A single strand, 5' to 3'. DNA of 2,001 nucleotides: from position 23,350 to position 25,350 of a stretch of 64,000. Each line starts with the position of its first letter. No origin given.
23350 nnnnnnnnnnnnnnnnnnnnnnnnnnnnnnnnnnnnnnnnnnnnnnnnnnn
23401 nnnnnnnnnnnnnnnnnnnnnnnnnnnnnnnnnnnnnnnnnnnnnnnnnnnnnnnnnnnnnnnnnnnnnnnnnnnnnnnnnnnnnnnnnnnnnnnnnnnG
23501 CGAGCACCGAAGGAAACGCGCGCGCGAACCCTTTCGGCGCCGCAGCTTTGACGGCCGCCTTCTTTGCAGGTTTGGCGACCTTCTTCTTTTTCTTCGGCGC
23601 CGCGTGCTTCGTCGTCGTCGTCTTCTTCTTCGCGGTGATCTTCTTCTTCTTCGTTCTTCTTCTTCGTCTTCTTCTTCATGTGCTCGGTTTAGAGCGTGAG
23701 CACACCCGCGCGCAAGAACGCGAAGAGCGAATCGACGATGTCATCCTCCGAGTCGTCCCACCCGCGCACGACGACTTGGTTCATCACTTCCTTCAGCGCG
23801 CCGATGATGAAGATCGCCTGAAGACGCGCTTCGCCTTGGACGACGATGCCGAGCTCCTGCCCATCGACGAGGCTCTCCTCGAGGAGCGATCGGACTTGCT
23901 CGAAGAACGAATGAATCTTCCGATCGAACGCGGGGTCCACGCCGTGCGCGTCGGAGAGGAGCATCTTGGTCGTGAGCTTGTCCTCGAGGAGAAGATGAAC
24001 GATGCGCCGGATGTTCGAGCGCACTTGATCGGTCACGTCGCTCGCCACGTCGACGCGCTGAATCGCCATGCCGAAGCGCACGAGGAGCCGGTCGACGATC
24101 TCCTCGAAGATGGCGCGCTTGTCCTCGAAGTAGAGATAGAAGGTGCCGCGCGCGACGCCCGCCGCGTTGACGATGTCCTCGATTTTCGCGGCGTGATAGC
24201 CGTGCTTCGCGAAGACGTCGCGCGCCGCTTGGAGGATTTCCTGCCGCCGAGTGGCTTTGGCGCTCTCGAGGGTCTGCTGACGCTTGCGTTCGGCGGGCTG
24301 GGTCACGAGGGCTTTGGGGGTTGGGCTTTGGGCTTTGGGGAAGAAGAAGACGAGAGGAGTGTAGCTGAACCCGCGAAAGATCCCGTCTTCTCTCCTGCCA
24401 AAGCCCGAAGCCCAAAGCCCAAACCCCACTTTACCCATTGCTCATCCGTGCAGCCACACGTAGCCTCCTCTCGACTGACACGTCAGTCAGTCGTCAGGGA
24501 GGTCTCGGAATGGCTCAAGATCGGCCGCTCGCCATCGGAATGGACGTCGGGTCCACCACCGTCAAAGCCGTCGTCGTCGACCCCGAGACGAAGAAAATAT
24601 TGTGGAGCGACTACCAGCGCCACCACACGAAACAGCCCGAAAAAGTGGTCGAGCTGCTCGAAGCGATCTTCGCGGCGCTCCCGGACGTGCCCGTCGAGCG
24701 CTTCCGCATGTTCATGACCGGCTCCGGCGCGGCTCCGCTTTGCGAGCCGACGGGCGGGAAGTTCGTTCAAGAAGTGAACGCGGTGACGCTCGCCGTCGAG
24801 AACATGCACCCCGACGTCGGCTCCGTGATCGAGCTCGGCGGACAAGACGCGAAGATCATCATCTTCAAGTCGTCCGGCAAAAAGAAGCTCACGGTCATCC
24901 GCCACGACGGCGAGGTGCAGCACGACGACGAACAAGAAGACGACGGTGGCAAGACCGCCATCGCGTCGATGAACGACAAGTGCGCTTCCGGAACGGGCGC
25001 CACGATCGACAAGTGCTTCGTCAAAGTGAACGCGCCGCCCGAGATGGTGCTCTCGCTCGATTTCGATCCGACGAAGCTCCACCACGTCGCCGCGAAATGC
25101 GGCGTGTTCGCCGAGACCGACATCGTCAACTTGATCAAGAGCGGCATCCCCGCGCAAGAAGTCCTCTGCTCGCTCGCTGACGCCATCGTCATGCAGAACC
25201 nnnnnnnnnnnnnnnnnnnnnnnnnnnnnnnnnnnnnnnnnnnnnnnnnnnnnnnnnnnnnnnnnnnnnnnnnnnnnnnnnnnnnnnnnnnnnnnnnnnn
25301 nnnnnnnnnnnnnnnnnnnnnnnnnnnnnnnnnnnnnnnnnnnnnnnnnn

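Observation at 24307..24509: Heptamer-built long inverted repeat in the TetR/activase divergent promoter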

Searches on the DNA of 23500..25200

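Call 8: search_rna_families(source=window, start=23500, end=25200, threshold=evalue, max_evalue=1)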
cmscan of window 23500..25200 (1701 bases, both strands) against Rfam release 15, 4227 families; matches with E-value up to 1: 9.
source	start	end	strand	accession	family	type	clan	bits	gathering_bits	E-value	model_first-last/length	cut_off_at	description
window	24322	24414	+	RF03379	mir-4667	Gene; miRNA;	-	27.1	68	0.036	1-93/93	no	mir-4667 microRNA precursor family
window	24315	24421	-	RF04185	MIR2118_2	Gene; miRNA;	-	26.7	120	0.016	1-106/106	no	MIR2118_2 microRNA precursor family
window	24321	24415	+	RF03964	mir-H1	Gene; miRNA;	-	25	97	0.25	1-85/85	no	mir-H1 microRNA precursor family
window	24315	24421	+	RF04185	MIR2118_2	Gene; miRNA;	-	24.9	120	0.046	1-106/106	no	MIR2118_2 microRNA precursor family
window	24329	24407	+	RF03261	mir-1759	Gene; miRNA;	-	24.2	58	0.1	1-75/75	no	mir-1759 microRNA precursor family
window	24305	24430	-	RF03323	mir-3613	Gene; miRNA;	-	22.6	91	0.084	1-86/86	no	mir-3613 microRNA precursor family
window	24323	24411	-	RF03829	mir-1257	Gene; miRNA;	-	21.1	50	0.92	1-118/118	no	mir-1257 microRNA precursor family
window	24309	24426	-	RF04164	MIR1507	Gene; miRNA;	-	20.6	73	0.14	1-107/107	no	MIR1507 microRNA precursor family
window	24320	24416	+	RF01895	mir-193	Gene; miRNA;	-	19.2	55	0.4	1-76/76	no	mir-193 microRNA precursor family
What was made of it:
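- On Known structured RNA (Rfam): There are only sub-threshold miRNA-precursor hits, which reflect generic hairpin shape (call 8).
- Tried and rejected: Rfam search of the region at E up to 1 gave only sub-threshold miRNA-precursor models, which reflect generic hairpin shape (call 8).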

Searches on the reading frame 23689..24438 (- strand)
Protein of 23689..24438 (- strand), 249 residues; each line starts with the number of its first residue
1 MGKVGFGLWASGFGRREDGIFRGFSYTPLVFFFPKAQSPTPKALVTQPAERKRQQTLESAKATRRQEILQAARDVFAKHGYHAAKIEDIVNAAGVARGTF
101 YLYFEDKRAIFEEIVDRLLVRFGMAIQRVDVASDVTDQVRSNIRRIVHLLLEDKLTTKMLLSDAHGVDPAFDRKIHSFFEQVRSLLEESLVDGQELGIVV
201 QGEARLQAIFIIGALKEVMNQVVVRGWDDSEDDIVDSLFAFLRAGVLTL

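Call 12: find_encoding_contigs(protein=window:23689-24438:-, flank=3000, max_places=6)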
Protein window:23689-24438:- (249 aa): no gene with exactly this product is on record in the collection.

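Call 14: search_protein_families(library=pfam, proteins=[window:23689-24438:-])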
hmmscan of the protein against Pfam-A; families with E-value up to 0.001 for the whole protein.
window:23689-24438:- (249 aa): 2 families
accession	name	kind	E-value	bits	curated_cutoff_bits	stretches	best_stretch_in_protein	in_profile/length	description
PF00440.29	TetR_N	-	1.7e-17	63.4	24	1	68-114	1-47/47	Bacterial regulatory proteins, tetR family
PF17932.6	TetR_C_24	-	5.3e-05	23.9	26.4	1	134-219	3-88/114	Tetracyclin repressor-like, C-terminal domain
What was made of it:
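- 23689..24306 (-): tetR coding sequence with its true start (GTG at 24306), 205 aa. Pfam TetR_N at 1.7e-17 (call 14).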

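Call 16: find_homologous_proteins(query=window:23689-24438:-, max_evalue=1e-10)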
Query window:23689-24438:- (249 aa): 1248 proteins with E <= 1e-10 among 2218 candidates; the best 120 are listed.
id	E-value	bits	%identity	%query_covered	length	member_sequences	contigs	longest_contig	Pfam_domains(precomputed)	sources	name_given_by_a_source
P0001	1.9e-111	389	91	82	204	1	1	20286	PF00440.30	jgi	jgi:AcrR family transcriptional regulator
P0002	1.0e-108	380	90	82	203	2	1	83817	PF00440.30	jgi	-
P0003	1.4e-108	380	89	82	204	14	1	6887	PF00440.30,PF17932.7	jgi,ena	-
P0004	8.1e-107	374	86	82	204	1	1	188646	PF00440.30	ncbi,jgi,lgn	ncbi:MAG TPA: TetR/AcrR family transcriptional regulator [Polyangiaceae bacterium]|jgi:AcrR family t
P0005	2.0e-106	373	83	87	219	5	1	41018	PF00440.30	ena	-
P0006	3.0e-106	372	84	86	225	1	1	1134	PF00440.30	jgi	jgi:AcrR family transcriptional regulator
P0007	5.7e-106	371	86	82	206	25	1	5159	PF00440.30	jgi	jgi:AcrR family transcriptional regulator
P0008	3.8e-105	369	88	80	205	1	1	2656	PF00440.30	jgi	jgi:AcrR family transcriptional regulator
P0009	8.9e-105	368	90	76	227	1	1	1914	PF00440.30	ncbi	-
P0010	9.7e-105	367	84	83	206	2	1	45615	PF00440.30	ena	-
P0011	1.5e-104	367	84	82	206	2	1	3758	PF00440.30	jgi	jgi:AcrR family transcriptional regulator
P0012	2.1e-104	366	87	82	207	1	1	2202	PF00440.30,PF17932.7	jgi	jgi:AcrR family transcriptional regulator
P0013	4.4e-104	365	86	82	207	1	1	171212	PF00440.30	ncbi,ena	-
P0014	6.9e-104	365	85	81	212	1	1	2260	PF00440.30,PF17932.7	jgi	-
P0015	7.3e-104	365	90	76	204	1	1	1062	PF00440.30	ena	-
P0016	9.1e-104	364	89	76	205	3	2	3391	PF00440.30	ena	-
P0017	3.8e-100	352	87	76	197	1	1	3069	PF00440.30,PF17932.7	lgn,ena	-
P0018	8.4e-100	351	80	82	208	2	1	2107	PF00440.30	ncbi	-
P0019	1.6e-99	350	80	82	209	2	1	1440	PF00440.30,PF17932.7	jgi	-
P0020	3.2e-99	349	79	82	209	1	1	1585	PF00440.30,PF17932.7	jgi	jgi:AcrR family transcriptional regulator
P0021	4.6e-99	349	88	75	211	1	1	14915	PF00440.30,PF17932.7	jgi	jgi:AcrR family transcriptional regulator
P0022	1.6e-98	347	82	76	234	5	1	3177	PF00440.30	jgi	-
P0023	2.7e-98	346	83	76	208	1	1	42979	PF00440.30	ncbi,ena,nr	ncbi:MAG TPA: TetR/AcrR family transcriptional regulator [Polyangiaceae bacterium]|nr:TetR/AcrR fami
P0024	2.9e-98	346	79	82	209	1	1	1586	PF00440.30,PF17932.7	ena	-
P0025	7.6e-98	345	80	82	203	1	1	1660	PF00440.30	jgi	jgi:AcrR family transcriptional regulator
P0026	7.6e-91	322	90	67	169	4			PF00440.30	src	-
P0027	2.5e-87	310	76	76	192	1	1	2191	PF00440.30,PF17932.7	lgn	-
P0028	4.0e-87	310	77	75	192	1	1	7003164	PF00440.30,PF17932.7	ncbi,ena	-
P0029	6.9e-84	299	72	75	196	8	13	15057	PF00440.30,PF17932.7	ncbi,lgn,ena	-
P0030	9.8e-82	292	74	75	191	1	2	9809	PF00440.30,PF17932.7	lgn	-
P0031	8.7e-79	282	71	75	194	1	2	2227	PF00440.30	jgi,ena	jgi:AcrR family transcriptional regulator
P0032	1.3e-78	282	71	75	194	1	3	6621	PF00440.30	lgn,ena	-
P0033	1.7e-78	282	71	75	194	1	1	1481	PF00440.30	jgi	jgi:AcrR family transcriptional regulator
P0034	2.4e-78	281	71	76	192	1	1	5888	PF00440.30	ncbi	-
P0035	4.4e-78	280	71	75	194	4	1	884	PF00440.30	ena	-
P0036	9.6e-78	279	70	75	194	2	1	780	PF00440.30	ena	-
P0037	1.1e-77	279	69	76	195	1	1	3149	PF00440.30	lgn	-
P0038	1.2e-77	279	72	76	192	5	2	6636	PF00440.30,PF17932.7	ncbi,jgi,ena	jgi:hypothetical protein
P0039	5.5e-77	277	71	76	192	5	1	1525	PF00440.30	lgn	-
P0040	5.9e-77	276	68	75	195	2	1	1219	PF00440.30,PF17932.7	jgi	jgi:AcrR family transcriptional regulator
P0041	3.0e-75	271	65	76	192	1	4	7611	PF00440.30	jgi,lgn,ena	-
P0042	1.1e-74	269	67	75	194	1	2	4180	PF00440.30,PF17932.7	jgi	-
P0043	7.9e-74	266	65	76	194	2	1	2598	PF00440.30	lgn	-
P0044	9.4e-74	266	67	76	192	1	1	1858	PF00440.30,PF17932.7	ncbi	-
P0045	2.5e-73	265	67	75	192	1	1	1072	PF00440.30,PF17932.7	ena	-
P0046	3.7e-73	264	66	75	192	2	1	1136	PF00440.30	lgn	-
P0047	8.8e-73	263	67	75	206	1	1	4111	PF00440.30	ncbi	-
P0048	2.2e-72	262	66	76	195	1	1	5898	PF00440.30,PF17932.7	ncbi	-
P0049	2.3e-72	261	65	75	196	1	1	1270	PF00440.30,PF17932.7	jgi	jgi:AcrR family transcriptional regulator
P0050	5.6e-72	260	67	75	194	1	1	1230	PF00440.30,PF17932.7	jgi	jgi:AcrR family transcriptional regulator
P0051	2.8e-71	258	63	76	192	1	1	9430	PF00440.30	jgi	jgi:AcrR family transcriptional regulator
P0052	3.3e-71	258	65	75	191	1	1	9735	PF00440.30,PF17932.7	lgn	-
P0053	3.7e-71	258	67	75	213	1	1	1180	PF00440.30,PF17932.7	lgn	-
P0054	3.8e-71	257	64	76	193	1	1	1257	PF00440.30,PF17932.7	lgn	-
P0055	4.0e-71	257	64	75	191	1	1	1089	PF00440.30,PF17932.7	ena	-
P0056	4.7e-71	257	67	75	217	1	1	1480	PF00440.30,PF17932.7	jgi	jgi:AcrR family transcriptional regulator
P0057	6.9e-71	257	67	76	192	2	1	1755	PF00440.30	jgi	jgi:AcrR family transcriptional regulator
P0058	7.9e-71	256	67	76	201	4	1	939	PF00440.30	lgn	-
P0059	2.3e-70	255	65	75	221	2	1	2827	PF00440.30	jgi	jgi:AcrR family transcriptional regulator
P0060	2.3e-70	255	67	75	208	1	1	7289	PF00440.30,PF17932.7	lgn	-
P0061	2.6e-70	255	66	76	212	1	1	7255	PF00440.30,PF17932.7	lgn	-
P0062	3.0e-70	255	67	75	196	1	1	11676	PF00440.30,PF17932.7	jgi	jgi:AcrR family transcriptional regulator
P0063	3.2e-70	254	65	75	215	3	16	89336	PF00440.30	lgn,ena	-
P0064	3.5e-70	254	65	75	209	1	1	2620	PF00440.30,PF17932.7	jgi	jgi:AcrR family transcriptional regulator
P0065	3.8e-70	254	66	75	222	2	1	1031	PF00440.30,PF17932.7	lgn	-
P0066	3.9e-70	254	66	75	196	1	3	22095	PF00440.30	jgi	jgi:AcrR family transcriptional regulator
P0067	4.2e-70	254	64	75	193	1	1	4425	PF00440.30,PF17932.7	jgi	jgi:AcrR family transcriptional regulator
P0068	4.8e-70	254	66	75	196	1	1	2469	PF00440.30,PF17932.7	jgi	-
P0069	5.0e-70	254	60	85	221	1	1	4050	PF00440.30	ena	-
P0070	6.2e-70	254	67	75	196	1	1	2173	PF00440.30,PF17932.7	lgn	-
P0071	7.4e-70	253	67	75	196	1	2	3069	PF00440.30,PF17932.7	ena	-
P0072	7.5e-70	253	66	75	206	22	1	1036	PF00440.30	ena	-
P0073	9.1e-70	253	67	75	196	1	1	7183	PF00440.30,PF17932.7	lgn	-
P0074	9.7e-70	253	65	75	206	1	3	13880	PF00440.30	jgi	jgi:AcrR family transcriptional regulator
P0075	1.0e-69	253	65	75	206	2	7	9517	PF00440.30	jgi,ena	jgi:AcrR family transcriptional regulator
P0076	1.1e-69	253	67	75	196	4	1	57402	PF00440.30,PF17932.7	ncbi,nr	ncbi:MAG: TetR/AcrR family transcriptional regulator [Labilithrix sp.]|nr:TetR/AcrR family transcrip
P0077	1.2e-69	253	62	76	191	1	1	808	PF00440.30,PF17932.7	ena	-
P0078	1.2e-69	253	61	76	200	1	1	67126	PF00440.30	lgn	-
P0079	1.3e-69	252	66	75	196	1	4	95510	PF00440.30,PF17932.7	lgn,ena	-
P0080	1.3e-69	252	65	75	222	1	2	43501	PF00440.30,PF17932.7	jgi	jgi:AcrR family transcriptional regulator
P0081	1.3e-69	252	61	84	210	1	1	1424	PF00440.30,PF17932.7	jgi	jgi:AcrR family transcriptional regulator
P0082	1.3e-69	252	66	75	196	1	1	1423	PF00440.30,PF17932.7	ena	-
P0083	1.5e-69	252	66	75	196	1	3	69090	PF00440.30,PF17932.7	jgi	-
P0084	1.6e-69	252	67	75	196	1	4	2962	PF00440.30,PF17932.7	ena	-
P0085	1.6e-69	252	66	75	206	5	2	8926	PF00440.30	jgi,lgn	jgi:AcrR family transcriptional regulator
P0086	1.9e-69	252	62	76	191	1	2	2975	PF00440.30,PF17932.7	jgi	jgi:AcrR family transcriptional regulator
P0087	2.0e-69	252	65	75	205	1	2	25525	PF00440.30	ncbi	-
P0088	2.1e-69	252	65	75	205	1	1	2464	PF00440.30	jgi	-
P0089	2.3e-69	252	63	75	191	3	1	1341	PF00440.30,PF17932.7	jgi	-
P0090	2.5e-69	252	65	76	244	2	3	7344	PF00440.30,PF17932.7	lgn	-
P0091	2.5e-69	252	61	84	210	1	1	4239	PF00440.30,PF17932.7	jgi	jgi:AcrR family transcriptional regulator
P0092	2.7e-69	251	65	75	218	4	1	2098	PF00440.30,PF17932.7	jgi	jgi:AcrR family transcriptional regulator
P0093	2.8e-69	251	67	75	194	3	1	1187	PF00440.30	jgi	jgi:AcrR family transcriptional regulator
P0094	2.8e-69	251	65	75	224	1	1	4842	PF00440.30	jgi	jgi:AcrR family transcriptional regulator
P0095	3.3e-69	251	67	75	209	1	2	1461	PF00440.30,PF17932.7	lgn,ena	-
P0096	3.5e-69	251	63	75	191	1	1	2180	PF00440.30,PF17932.7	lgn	-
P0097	4.1e-69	251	66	75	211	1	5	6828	PF00440.30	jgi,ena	jgi:AcrR family transcriptional regulator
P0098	4.2e-69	251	66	75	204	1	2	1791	PF00440.30,PF17932.7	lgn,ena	-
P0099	4.4e-69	251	65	75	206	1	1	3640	PF00440.30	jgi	jgi:AcrR family transcriptional regulator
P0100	4.6e-69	251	63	75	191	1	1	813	PF00440.30,PF17932.7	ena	-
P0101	4.8e-69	251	66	75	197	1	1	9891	PF00440.30,PF17932.7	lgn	-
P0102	5.0e-69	251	63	79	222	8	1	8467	PF00440.30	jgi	jgi:AcrR family transcriptional regulator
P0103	5.0e-69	251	65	75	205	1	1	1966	PF00440.30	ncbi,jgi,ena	jgi:AcrR family transcriptional regulator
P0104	5.3e-69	250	67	75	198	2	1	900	PF00440.30,PF17932.7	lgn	-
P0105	5.8e-69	250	66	75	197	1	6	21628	PF00440.30,PF17932.7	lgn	-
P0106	6.0e-69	250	67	76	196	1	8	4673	PF00440.30,PF17932.7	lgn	-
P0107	6.3e-69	250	65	75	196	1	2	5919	PF00440.30,PF17932.7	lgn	-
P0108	6.5e-69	250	65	75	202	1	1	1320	PF00440.30,PF17932.7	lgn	-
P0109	7.0e-69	250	64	75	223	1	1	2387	PF00440.30,PF17932.7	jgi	-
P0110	7.6e-69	250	64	75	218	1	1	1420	PF00440.30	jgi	jgi:AcrR family transcriptional regulator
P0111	7.9e-69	250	67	76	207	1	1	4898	PF00440.30,PF17932.7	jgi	jgi:AcrR family transcriptional regulator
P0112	8.2e-69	250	64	75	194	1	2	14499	PF00440.30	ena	-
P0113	9.2e-69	250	66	76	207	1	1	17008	PF00440.30,PF17932.7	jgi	jgi:AcrR family transcriptional regulator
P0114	1.0e-68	250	65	75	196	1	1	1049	PF00440.30,PF17932.7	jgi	jgi:AcrR family transcriptional regulator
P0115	1.3e-68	249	66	75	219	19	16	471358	PF00440.30,PF17932.7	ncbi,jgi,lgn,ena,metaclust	metaclust:\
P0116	1.3e-68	249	67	76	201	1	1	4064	PF00440.30,PF17932.7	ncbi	-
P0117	1.3e-68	249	66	75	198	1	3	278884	PF00440.30,PF17932.7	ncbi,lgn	-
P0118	1.4e-68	249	65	76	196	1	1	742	PF00440.30,PF17932.7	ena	-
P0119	1.5e-68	249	66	76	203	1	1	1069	PF00440.30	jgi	jgi:AcrR family transcriptional regulator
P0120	1.5e-68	249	66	75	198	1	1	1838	PF00440.30,PF17932.7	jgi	-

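Call 17: find_encoding_contigs(protein=P0001, flank=2500, max_places=2)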
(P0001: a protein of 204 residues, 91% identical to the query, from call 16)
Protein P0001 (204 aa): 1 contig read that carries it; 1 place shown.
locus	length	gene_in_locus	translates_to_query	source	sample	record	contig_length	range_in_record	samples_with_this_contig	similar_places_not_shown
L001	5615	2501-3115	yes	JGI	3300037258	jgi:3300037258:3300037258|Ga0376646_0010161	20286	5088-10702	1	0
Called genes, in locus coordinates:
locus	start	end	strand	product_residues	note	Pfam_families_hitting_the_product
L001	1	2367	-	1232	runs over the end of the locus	PF01869:BcrAD_BadFG, PF09989:DUF2229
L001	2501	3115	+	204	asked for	PF00440:TetR_N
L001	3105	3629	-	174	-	-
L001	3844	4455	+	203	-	-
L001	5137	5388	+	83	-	-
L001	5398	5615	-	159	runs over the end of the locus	PF07603:Lcl_C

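Call 18: find_encoding_contigs(protein=P0002, flank=2500, max_places=2)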
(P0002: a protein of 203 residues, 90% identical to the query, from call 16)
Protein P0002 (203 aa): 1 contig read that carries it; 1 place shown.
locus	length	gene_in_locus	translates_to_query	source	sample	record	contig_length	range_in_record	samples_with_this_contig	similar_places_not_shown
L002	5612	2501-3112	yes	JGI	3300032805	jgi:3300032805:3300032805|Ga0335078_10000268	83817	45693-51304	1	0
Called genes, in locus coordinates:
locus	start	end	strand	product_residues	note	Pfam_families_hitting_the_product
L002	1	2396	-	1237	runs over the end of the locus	PF00370:FGGY_N (faint), PF01869:BcrAD_BadFG, PF09989:DUF2229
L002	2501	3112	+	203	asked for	PF00440:TetR_N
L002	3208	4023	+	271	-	-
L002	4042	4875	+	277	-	-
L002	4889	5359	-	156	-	PF07603:Lcl_C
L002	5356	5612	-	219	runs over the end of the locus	PF07603:Lcl_C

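Call 19: find_encoding_contigs(protein=P0004, flank=2500, max_places=2)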
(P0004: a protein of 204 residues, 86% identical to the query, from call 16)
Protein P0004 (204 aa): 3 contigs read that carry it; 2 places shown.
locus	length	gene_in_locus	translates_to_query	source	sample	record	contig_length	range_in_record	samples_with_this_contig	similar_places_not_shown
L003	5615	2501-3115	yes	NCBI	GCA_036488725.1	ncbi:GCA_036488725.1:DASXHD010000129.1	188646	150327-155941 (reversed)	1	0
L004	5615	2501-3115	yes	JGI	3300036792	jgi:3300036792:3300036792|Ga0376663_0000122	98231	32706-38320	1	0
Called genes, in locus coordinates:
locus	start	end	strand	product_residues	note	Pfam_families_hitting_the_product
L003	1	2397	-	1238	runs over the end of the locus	PF01869:BcrAD_BadFG, PF09989:DUF2229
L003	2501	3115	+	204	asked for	PF00440:TetR_N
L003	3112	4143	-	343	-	-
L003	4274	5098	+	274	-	-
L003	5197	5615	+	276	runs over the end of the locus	-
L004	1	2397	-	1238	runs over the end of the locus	PF01869:BcrAD_BadFG, PF09989:DUF2229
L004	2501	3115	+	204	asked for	PF00440:TetR_N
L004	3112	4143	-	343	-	-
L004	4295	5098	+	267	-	-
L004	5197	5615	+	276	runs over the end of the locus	-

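Call 20: find_encoding_contigs(protein=P0013, flank=2500, max_places=2)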
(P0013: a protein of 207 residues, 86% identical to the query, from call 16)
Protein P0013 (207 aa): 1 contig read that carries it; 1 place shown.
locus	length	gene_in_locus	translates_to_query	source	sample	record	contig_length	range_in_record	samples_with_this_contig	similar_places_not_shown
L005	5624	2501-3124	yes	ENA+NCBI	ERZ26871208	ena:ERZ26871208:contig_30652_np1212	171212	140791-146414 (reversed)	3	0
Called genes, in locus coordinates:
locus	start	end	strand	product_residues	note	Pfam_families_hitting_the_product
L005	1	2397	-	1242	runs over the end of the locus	PF00370:FGGY_N (faint), PF01869:BcrAD_BadFG, PF09989:DUF2229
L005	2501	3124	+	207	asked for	PF00440:TetR_N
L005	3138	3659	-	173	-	-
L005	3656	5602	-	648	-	PF22842:Pel9A-like_beta_helix, PF14592:Chondroitinas_B (faint)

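Call 42: find_encoding_contigs(protein=P0028, flank=2500, max_places=1)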
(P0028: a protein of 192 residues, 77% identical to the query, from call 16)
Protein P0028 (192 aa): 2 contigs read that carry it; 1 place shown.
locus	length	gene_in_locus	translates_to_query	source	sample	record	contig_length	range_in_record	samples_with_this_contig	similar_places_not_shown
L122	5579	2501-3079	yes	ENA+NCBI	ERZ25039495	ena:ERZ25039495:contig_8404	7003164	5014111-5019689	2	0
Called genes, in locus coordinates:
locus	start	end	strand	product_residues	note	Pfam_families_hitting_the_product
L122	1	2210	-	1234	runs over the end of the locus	PF01869:BcrAD_BadFG, PF09989:DUF2229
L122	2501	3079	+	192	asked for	PF00440:TetR_N, PF17932:TetR_C_24 (weak)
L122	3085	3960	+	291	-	-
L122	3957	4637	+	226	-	PF00849:PseudoU_synth_2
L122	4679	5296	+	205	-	PF03942:DTW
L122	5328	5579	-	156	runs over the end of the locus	-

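Call 43: find_encoding_contigs(protein=P0010, flank=2500, max_places=1)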
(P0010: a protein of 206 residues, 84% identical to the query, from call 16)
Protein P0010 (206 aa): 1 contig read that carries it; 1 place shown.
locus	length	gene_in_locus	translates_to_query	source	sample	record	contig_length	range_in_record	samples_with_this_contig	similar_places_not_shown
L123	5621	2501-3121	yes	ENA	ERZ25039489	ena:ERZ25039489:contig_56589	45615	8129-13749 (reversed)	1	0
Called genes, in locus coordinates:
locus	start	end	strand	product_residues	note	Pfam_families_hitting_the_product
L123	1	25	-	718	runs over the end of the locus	PF01869:BcrAD_BadFG, PF09989:DUF2229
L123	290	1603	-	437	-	PF00370:FGGY_N (faint), PF01869:BcrAD_BadFG (weak)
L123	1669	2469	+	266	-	PF13385:Laminin_G_3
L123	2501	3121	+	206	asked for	PF00440:TetR_N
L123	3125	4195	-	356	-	-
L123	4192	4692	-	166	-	-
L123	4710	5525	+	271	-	-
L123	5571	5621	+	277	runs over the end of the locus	-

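Call 44: find_encoding_contigs(protein=P0076, flank=2500, max_places=1)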
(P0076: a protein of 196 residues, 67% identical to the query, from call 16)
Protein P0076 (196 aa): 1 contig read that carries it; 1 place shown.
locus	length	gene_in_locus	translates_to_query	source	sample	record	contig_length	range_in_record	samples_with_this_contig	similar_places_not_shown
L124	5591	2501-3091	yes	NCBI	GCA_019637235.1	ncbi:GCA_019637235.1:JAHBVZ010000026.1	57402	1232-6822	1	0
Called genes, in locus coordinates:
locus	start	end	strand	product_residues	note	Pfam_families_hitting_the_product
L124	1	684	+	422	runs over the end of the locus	PF09587:PGA_cap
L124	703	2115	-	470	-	-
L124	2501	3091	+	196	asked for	PF00440:TetR_N, PF17932:TetR_C_24 (weak)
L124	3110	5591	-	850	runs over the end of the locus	PF13802:Gal_mutarotas_2 (weak), PF01055:Glyco_hydro_31_2nd, PF21365:Glyco_hydro_31_3rd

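Call 45: find_encoding_contigs(protein=P0023, flank=2500, max_places=1)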
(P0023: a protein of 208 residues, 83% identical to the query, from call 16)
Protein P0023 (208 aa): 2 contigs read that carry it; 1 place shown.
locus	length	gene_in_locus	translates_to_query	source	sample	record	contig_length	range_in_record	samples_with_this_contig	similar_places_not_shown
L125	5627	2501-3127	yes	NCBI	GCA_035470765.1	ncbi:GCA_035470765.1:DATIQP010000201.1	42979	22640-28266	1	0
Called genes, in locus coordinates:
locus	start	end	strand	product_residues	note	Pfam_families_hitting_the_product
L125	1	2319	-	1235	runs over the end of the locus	PF01869:BcrAD_BadFG, PF09989:DUF2229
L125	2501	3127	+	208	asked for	PF00440:TetR_N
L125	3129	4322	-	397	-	-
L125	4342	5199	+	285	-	-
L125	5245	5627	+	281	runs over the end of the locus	-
